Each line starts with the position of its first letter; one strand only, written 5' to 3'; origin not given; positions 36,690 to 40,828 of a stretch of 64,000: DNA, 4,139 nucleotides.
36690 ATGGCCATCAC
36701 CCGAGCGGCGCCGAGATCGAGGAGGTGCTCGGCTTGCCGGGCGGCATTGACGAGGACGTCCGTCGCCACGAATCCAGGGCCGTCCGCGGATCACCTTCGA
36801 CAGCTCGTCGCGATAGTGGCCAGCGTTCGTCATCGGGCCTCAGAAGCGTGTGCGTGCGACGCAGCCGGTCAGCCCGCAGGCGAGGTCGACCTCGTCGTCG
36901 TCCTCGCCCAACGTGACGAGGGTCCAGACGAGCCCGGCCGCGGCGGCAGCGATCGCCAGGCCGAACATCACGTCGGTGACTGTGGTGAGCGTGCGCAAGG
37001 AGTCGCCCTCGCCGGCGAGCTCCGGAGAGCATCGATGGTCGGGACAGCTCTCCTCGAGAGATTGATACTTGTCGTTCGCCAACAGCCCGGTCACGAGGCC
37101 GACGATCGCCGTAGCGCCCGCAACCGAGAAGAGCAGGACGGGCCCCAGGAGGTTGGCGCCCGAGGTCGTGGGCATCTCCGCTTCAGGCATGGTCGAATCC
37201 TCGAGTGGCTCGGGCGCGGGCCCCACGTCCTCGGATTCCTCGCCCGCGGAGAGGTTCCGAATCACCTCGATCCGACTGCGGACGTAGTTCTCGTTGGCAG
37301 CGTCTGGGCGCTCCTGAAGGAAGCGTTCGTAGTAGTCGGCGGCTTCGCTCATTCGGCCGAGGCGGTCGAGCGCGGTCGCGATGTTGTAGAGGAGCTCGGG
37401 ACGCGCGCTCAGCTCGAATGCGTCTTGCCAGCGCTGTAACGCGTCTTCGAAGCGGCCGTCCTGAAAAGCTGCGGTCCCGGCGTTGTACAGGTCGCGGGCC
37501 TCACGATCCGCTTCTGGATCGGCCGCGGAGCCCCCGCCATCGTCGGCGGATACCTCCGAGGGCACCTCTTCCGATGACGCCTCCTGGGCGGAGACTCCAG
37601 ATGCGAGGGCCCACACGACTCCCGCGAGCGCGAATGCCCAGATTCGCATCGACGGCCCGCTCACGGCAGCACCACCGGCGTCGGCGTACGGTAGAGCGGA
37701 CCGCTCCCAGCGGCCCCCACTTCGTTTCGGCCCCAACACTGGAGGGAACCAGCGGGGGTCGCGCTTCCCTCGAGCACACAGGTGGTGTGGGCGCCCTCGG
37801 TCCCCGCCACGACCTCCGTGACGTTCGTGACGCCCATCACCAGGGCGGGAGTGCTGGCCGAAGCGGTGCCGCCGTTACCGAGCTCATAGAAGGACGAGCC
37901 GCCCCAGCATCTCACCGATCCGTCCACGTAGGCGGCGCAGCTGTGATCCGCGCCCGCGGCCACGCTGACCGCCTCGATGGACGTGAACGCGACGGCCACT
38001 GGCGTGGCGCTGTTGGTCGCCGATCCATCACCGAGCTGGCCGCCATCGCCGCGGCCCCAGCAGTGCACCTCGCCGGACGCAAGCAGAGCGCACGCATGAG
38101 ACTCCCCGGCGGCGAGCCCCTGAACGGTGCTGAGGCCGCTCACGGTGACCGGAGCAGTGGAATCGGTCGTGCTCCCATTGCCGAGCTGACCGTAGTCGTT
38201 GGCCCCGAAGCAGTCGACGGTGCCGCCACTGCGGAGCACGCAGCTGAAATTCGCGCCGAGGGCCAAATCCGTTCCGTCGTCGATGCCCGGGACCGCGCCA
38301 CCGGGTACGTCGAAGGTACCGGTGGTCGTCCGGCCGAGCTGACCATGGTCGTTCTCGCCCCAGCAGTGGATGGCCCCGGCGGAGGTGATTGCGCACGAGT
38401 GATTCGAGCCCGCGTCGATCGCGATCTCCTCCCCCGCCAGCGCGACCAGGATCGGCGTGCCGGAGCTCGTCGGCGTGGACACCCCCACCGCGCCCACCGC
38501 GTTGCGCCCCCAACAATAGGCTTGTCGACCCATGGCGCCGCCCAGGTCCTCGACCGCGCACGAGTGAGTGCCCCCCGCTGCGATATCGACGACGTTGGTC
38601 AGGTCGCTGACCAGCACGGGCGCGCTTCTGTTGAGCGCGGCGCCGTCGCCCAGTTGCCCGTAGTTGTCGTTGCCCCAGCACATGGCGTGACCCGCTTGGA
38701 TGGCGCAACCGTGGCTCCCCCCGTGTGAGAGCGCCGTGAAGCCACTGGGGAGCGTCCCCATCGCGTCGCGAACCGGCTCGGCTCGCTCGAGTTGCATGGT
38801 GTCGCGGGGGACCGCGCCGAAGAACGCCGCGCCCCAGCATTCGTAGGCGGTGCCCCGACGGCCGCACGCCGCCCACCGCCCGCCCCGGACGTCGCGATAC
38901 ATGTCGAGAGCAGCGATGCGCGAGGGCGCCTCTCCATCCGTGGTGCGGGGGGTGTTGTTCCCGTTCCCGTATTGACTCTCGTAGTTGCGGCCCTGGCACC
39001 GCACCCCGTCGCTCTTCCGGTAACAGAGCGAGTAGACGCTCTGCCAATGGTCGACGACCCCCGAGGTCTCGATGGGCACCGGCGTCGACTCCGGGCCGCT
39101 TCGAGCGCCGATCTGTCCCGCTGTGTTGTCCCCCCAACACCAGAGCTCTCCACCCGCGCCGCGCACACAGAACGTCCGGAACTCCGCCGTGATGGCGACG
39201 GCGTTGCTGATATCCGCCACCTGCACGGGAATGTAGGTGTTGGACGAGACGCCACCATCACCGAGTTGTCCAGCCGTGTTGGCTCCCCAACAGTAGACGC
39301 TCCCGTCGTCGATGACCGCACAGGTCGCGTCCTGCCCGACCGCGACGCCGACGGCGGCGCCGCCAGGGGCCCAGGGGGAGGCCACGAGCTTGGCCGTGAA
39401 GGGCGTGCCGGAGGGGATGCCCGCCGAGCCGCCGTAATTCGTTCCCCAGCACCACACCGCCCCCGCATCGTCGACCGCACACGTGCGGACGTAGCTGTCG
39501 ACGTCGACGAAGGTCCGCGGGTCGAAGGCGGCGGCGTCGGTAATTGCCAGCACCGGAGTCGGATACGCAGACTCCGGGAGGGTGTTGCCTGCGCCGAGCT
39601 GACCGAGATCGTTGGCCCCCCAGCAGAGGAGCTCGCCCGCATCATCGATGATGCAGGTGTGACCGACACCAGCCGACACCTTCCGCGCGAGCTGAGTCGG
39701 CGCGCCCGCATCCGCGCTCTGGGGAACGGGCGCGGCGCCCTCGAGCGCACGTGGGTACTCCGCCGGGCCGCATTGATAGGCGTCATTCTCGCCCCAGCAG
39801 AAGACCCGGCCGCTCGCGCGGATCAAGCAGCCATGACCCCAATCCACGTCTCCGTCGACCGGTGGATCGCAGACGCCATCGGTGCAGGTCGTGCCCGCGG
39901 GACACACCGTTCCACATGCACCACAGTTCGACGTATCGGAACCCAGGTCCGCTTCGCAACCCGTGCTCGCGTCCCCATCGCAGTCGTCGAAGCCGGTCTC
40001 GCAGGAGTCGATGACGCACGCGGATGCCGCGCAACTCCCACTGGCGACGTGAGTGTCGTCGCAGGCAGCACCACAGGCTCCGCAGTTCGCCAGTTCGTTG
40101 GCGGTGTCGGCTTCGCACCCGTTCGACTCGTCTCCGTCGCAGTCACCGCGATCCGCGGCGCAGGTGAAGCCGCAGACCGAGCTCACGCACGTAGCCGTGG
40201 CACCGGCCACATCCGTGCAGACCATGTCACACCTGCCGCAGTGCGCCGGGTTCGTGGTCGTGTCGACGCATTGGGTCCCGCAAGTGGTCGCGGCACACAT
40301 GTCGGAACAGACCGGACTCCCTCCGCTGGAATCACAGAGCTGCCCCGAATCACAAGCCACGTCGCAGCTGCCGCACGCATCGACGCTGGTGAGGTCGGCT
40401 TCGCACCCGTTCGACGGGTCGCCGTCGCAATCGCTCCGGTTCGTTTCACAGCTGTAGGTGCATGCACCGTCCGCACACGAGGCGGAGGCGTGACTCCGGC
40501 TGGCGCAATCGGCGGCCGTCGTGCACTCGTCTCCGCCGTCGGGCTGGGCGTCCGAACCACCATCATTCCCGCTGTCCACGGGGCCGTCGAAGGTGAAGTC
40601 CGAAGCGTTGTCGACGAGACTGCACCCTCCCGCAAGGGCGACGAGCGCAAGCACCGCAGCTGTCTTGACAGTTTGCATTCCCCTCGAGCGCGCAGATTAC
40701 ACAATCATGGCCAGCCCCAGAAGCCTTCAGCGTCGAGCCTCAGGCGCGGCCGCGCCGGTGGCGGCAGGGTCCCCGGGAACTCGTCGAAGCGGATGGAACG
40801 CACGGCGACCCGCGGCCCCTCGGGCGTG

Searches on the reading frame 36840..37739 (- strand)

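Call 61: search_protein_families(library=pfam, proteins=[window:36840-37739:-], max_evalue=0.001)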
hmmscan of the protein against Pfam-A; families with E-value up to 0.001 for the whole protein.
window:36840-37739:- (299 aa): 7 families
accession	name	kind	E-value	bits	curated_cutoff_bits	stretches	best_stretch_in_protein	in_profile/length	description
PF07719.23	TPR_2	-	1.3e-08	34.8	27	1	114-146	1-33/34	Tetratricopeptide repeat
PF13432.12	TPR_16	-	1.6e-07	32.1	32.7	1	85-148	1-65/65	Tetratricopeptide repeat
PF00515.34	TPR_1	-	7.5e-07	29.2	27.8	1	115-146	2-33/34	Tetratricopeptide repeat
PF13181.12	TPR_8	-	0.00014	22.2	25.7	0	115-146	2-33/34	Tetratricopeptide repeat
PF13424.12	TPR_12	-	0.00023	21.8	30.1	1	85-139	7-70/77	Tetratricopeptide repeat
PF13174.12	TPR_6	-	0.00032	21.6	26.3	1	116-146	2-32/33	Tetratricopeptide repeat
PF13176.12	TPR_7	-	0.00078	19.8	27.9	0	117-146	2-31/36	Tetratricopeptide repeat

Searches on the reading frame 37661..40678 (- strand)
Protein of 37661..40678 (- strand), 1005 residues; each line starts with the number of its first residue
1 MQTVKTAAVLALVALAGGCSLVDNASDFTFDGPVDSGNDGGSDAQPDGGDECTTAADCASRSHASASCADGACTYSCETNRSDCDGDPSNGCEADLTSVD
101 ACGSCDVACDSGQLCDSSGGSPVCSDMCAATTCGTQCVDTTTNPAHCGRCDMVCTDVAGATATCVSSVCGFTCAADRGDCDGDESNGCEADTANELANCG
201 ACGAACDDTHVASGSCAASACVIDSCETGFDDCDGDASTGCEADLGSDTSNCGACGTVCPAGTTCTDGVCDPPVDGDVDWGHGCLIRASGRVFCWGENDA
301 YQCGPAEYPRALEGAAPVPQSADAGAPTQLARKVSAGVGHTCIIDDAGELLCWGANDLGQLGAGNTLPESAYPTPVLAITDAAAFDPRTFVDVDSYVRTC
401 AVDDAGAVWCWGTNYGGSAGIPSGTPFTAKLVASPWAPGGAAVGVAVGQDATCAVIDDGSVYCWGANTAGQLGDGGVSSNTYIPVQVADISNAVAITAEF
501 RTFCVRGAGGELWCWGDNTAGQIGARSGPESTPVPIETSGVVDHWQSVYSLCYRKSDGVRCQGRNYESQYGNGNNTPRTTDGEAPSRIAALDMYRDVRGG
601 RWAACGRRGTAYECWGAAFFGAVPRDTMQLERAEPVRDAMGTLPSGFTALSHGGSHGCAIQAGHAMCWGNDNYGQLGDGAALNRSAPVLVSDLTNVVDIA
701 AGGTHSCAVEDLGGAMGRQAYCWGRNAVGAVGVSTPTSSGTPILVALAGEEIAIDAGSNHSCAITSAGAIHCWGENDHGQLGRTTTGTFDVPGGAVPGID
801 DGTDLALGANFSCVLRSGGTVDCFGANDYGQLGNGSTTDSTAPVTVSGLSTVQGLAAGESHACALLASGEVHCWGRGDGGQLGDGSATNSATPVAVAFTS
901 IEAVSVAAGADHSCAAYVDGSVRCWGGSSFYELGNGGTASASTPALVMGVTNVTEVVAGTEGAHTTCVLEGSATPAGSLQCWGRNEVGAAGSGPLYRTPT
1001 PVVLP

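Call 61: search_protein_families(library=pfam, proteins=[window:37661-40678:-], max_evalue=0.001)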
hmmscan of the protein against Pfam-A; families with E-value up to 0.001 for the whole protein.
window:37661-40678:- (1005 aa): 4 families
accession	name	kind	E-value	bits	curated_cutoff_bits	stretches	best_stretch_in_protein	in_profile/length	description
PF25390.1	WD40_RLD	-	6.7e-103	345.2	150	3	695-960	90-358/363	RCC1-like domain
PF00415.24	RCC1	-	1.1e-76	253.7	21.7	9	868-915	1-49/50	Regulator of chromosome condensation (RCC1) repeat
PF13540.12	RCC1_2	-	2e-64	212.4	22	8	753-780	3-30/30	Regulator of chromosome condensation (RCC1) repeat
PF25384.1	Alsin_RLD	-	3.6e-09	36.9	100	0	444-523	279-352/405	Alsin RCC1-like domain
